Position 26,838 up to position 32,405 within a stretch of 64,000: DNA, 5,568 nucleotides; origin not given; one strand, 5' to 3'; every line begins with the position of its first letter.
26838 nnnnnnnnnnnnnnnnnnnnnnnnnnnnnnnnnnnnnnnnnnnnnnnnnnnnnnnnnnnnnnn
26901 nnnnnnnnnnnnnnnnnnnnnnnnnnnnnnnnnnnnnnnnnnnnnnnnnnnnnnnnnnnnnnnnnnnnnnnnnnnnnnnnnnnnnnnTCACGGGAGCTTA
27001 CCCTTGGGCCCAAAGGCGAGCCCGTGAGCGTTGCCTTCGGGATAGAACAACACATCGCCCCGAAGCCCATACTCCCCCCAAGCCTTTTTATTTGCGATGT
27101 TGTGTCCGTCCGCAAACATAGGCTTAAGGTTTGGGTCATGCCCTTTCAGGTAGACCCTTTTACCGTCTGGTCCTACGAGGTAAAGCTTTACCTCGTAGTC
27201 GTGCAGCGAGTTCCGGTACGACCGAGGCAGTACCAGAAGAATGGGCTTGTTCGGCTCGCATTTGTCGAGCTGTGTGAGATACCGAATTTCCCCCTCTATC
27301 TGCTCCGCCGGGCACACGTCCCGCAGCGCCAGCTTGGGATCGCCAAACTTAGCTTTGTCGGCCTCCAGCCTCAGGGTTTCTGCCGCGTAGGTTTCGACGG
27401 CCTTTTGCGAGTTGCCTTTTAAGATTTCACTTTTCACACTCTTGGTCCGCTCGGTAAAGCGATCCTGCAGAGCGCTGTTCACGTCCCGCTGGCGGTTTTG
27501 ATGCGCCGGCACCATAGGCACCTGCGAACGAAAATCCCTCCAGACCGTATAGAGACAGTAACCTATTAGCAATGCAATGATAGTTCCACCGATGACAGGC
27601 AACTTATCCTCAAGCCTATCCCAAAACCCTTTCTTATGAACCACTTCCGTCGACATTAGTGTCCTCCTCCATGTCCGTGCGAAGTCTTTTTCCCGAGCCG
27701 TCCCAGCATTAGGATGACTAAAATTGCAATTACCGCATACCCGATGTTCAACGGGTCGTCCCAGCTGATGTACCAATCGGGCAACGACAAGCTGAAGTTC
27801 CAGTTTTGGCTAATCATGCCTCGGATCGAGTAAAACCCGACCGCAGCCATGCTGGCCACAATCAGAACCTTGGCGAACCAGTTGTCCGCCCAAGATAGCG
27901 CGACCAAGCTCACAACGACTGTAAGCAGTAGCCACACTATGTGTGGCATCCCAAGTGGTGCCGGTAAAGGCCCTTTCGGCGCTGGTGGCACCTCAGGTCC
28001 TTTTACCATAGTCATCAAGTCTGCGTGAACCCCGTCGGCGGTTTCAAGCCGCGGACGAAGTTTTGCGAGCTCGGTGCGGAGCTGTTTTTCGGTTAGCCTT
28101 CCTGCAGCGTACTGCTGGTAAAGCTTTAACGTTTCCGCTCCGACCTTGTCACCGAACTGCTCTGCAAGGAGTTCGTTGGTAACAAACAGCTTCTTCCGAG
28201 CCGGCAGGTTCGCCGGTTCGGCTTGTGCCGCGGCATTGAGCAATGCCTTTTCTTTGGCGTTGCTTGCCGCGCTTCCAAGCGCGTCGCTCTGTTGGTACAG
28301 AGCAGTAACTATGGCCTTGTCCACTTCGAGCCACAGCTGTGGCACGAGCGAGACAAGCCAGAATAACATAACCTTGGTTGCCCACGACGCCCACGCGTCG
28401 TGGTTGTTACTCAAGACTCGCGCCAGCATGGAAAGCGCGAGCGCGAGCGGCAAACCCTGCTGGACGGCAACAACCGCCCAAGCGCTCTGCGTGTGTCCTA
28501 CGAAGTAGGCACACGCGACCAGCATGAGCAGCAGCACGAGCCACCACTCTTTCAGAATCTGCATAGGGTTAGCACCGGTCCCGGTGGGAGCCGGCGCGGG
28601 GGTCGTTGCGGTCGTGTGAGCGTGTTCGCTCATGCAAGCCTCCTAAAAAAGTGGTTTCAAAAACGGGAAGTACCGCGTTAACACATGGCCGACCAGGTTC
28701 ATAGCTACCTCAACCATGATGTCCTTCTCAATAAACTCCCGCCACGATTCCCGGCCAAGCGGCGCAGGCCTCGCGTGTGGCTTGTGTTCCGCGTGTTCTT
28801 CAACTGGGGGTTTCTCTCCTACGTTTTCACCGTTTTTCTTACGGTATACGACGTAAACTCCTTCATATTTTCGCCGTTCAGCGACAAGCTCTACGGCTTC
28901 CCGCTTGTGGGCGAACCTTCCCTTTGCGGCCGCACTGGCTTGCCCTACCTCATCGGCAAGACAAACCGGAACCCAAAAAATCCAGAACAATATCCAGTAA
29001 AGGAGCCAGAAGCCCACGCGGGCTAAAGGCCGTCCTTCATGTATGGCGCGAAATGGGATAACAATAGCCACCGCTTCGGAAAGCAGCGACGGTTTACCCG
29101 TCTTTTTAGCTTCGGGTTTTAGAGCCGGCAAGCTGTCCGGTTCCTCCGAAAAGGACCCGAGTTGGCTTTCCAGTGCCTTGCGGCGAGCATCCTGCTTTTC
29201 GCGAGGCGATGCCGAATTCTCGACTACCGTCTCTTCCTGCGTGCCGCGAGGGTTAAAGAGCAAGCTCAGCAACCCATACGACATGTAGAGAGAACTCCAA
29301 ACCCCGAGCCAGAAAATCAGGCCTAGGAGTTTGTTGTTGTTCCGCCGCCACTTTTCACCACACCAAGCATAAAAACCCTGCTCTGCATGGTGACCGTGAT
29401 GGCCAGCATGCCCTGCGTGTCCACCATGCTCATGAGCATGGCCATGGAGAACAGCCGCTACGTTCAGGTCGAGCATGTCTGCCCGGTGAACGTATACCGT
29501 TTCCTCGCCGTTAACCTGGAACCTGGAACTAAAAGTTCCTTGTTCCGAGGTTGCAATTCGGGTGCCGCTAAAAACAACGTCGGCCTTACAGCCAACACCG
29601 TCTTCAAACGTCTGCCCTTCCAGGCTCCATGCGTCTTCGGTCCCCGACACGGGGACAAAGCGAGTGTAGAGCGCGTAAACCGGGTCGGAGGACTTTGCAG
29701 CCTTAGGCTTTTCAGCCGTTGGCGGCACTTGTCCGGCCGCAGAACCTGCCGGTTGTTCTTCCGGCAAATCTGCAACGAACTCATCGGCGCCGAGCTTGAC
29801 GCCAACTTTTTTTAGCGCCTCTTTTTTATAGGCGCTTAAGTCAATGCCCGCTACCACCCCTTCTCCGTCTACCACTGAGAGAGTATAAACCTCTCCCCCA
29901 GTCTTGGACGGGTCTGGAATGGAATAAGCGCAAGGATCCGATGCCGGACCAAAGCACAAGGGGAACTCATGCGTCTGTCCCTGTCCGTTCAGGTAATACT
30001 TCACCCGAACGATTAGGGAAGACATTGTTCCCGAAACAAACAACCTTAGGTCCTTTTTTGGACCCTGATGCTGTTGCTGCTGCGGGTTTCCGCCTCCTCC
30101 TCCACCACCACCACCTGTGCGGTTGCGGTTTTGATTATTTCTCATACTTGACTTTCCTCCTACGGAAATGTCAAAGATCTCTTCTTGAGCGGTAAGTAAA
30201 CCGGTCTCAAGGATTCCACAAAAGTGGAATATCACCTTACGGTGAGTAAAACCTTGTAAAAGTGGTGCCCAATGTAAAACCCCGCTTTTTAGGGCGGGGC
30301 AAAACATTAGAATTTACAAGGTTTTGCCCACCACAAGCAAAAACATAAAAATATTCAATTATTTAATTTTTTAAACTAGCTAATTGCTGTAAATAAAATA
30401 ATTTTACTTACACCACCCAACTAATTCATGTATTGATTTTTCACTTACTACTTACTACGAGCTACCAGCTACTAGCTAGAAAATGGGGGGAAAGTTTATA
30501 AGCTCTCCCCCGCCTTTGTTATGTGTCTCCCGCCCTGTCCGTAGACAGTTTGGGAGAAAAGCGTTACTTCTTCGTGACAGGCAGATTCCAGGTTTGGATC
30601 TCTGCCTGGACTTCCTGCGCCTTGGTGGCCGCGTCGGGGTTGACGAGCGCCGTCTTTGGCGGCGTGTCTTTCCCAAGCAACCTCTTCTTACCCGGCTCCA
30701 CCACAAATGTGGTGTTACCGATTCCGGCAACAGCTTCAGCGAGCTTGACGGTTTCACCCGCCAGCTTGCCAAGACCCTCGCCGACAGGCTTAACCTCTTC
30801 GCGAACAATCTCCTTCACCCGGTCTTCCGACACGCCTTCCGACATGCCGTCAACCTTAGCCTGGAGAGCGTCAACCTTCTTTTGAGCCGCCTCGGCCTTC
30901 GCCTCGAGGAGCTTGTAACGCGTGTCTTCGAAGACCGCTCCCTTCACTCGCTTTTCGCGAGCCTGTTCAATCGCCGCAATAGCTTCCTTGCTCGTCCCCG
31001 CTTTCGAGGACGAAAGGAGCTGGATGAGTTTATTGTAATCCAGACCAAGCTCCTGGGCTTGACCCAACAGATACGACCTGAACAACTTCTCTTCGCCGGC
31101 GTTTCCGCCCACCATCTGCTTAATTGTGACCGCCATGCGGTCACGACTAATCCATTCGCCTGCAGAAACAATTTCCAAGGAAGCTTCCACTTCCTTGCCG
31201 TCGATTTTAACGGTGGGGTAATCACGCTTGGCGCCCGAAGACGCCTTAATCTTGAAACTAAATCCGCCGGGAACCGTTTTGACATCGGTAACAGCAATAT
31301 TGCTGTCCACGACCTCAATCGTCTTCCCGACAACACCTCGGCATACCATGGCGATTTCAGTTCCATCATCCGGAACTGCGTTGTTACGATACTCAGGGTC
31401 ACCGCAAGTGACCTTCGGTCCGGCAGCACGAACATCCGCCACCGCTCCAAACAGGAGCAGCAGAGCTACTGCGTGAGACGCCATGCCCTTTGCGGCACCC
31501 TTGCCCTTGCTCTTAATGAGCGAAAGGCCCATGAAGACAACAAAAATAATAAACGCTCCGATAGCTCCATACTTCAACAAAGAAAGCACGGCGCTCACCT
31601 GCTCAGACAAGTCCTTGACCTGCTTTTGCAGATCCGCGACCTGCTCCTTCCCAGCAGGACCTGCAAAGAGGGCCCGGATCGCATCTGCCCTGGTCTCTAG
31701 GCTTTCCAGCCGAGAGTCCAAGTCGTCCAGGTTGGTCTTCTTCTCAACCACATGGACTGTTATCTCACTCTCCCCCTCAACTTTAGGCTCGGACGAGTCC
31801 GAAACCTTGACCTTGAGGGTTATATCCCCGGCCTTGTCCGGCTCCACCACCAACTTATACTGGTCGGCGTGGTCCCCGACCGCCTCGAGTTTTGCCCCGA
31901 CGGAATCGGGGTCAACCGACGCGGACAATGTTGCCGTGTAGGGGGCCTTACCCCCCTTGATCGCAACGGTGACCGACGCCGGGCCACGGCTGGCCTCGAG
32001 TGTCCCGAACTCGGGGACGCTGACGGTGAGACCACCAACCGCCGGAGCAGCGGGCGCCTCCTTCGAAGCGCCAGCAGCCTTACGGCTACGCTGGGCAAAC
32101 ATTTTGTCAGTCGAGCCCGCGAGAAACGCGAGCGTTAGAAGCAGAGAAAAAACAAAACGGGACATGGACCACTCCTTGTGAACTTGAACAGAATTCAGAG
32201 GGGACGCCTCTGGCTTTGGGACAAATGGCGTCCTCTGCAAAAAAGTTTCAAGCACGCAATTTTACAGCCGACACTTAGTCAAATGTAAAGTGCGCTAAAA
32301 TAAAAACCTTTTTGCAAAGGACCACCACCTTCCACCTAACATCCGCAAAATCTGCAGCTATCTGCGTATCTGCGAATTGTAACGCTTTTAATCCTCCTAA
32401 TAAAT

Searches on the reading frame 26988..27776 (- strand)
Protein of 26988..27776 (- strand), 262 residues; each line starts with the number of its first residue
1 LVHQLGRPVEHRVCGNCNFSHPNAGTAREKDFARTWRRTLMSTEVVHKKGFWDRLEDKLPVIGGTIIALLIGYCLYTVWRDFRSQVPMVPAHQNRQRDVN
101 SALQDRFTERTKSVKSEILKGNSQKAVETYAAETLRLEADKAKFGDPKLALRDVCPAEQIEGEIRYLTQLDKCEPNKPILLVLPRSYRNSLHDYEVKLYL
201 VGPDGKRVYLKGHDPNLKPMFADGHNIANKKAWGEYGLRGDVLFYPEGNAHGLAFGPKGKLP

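Call 13: search_protein_families(library=pfam, proteins=[window:26988-27776:-], max_evalue=0.1)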
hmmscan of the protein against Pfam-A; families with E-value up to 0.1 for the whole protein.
window:26988-27776:- (262 aa): 0 families

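Call 14: search_protein_families(library=phrogs, proteins=[window:26988-27776:-], max_evalue=0.01)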
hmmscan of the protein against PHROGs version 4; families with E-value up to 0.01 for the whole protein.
window:26988-27776:- (262 aa): 0 families
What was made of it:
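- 26988..27656 (-): Downstream convergent gene: the last gene (222 aa, N-terminal transmembrane segment) of the GC-rich minus-strand cluster. No Pfam or PHROG hit (calls 13, 14).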

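Call 43: find_homologous_proteins(query=window:26988-27656:-, max_evalue=0.00001)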
Query window:26988-27656:- (222 aa): 1 proteins with E <= 0.00001 among 215 candidates.
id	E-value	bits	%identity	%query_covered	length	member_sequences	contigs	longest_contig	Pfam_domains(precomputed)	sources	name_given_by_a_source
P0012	7.7e-149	511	100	100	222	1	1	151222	-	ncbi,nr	ncbi:MAG: hypothetical protein JNN11_01250 [Candidatus Doudnabacteria bacterium]|nr:hypothetical pro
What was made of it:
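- Tried and rejected: A homologue search with the 222-aa island protein returned only itself (call 43).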

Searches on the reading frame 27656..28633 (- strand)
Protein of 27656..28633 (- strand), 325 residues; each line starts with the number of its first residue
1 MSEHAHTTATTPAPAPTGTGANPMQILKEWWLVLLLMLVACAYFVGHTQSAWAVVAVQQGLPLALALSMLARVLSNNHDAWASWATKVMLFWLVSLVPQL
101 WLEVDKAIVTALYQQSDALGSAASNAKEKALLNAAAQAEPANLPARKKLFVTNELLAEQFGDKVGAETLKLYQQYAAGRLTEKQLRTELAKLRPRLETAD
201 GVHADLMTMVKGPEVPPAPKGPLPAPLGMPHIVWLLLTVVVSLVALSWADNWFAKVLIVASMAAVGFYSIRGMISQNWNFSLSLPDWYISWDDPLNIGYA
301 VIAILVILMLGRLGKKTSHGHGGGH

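Call 13: search_protein_families(library=pfam, proteins=[window:27656-28633:-], max_evalue=0.1)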
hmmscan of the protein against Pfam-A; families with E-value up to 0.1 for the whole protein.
window:27656-28633:- (325 aa): 1 family
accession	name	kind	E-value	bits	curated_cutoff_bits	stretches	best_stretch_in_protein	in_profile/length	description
PF23021.3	6TM_2nd_PGAP2IP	-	0.064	13.5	27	1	220-272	40-90/181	PGAP2IP, second transmembrane domain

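Call 14: search_protein_families(library=phrogs, proteins=[window:27656-28633:-], max_evalue=0.01)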
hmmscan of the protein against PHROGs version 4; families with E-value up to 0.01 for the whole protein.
window:27656-28633:- (325 aa): 0 families

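Call 81: find_homologous_proteins(query=window:27656-28633:-, max_evalue=0.00001)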
Query window:27656-28633:- (325 aa): 3 proteins with E <= 0.00001 among 8000 candidates.
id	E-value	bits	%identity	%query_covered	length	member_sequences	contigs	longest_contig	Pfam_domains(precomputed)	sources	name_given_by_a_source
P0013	2.2e-194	663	100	93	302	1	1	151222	-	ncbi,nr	ncbi:MAG: hypothetical protein JNN11_01255 [Candidatus Doudnabacteria bacterium]|nr:hypothetical pro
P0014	6.5e-149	514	74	100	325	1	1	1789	-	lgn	-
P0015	1.2e-145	503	73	100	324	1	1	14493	-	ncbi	-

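Call 82: find_encoding_contigs(protein=P0014, flank=10000, max_places=5)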
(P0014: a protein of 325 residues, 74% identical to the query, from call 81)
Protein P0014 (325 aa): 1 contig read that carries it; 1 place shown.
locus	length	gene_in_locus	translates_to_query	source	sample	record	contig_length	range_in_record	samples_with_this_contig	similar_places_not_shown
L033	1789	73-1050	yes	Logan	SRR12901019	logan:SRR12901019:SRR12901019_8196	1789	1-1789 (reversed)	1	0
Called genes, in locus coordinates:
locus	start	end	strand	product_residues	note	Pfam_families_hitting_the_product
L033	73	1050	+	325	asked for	-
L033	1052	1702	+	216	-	-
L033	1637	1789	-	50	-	?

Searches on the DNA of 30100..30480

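Call 71: search_rna_families(source=window, start=30100, end=30480, threshold=evalue, max_evalue=1)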
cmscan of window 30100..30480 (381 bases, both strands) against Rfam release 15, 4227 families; matches with E-value up to 1: 6.
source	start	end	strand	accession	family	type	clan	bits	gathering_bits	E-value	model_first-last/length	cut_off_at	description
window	30242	30330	+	RF04347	Plastid-ccsA-ndhD-2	Cis-reg;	-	21.6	51.5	0.073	1-53/53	no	Plastid-ccsA-ndhD-2 3UTR RNA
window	30243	30331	-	RF04347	Plastid-ccsA-ndhD-2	Cis-reg;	-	20.3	51.5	0.17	1-53/53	no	Plastid-ccsA-ndhD-2 3UTR RNA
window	30233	30338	-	RF03694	mir-266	Gene; miRNA;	-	20.1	80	0.21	1-83/83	no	mir-266 microRNA precursor family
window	30284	30344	-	RF03840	mir-3064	Gene; miRNA;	-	18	76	0.25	1-67/67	no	mir-3064 microRNA precursor family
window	30215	30262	+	RF03149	RAGATH-12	Gene; sRNA;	-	16.4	75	0.76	31-75/78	no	RAGATH-12 RNA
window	30272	30343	-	RF02837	anti-hemB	Gene; sRNA;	-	16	49.5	0.27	1-81/81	no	Burkholderia RNA 7 (anti-hemB)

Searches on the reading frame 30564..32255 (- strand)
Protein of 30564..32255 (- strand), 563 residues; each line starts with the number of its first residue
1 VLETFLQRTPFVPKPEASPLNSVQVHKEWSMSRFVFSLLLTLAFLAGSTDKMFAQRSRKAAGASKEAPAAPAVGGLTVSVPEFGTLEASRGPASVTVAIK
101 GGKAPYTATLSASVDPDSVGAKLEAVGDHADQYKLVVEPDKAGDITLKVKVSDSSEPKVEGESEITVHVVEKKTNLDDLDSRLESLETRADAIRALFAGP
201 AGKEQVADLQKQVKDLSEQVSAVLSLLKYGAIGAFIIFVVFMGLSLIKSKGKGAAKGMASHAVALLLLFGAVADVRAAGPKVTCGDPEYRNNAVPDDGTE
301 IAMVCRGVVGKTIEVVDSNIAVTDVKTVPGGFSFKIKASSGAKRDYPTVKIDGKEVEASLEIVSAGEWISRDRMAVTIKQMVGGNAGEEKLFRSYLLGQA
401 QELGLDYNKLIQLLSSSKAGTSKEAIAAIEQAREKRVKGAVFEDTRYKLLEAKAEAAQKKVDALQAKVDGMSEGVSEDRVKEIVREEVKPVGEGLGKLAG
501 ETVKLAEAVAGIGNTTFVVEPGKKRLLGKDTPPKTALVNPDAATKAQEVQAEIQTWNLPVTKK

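Call 13: search_protein_families(library=pfam, proteins=[window:30564-32255:-], max_evalue=0.1)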
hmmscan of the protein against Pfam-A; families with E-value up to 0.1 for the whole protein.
window:30564-32255:- (563 aa): 6 families
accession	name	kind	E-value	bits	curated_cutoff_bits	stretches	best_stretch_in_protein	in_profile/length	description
PF04899.17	MbeD_MobD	-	0.0086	16.6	21.6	0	201-221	46-66/70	MbeD/MobD like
PF23991.1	DUF7310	-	0.012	16.5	40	1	157-195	20-58/83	Coiled-coil region of unknown function (DUF7310)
PF16326.10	ABC_tran_CTD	-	0.015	15.9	32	1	173-221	7-58/69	ABC transporter C-terminal domain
PF05531.17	NPV_P10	-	0.032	15.2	29.8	0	456-477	15-36/75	Nucleopolyhedrovirus P10 protein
PF10046.14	BLOC1_2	-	0.038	14.8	33.4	0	445-509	20-81/96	Biogenesis of lysosome-related organelles complex-1 subunit 2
PF14931.11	IFT20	-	0.055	14.1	27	0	130-188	49-107/119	Intraflagellar transport complex B, subunit 20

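Call 14: search_protein_families(library=phrogs, proteins=[window:30564-32255:-], max_evalue=0.01)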
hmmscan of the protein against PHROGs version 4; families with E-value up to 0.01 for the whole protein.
window:30564-32255:- (563 aa): 0 families
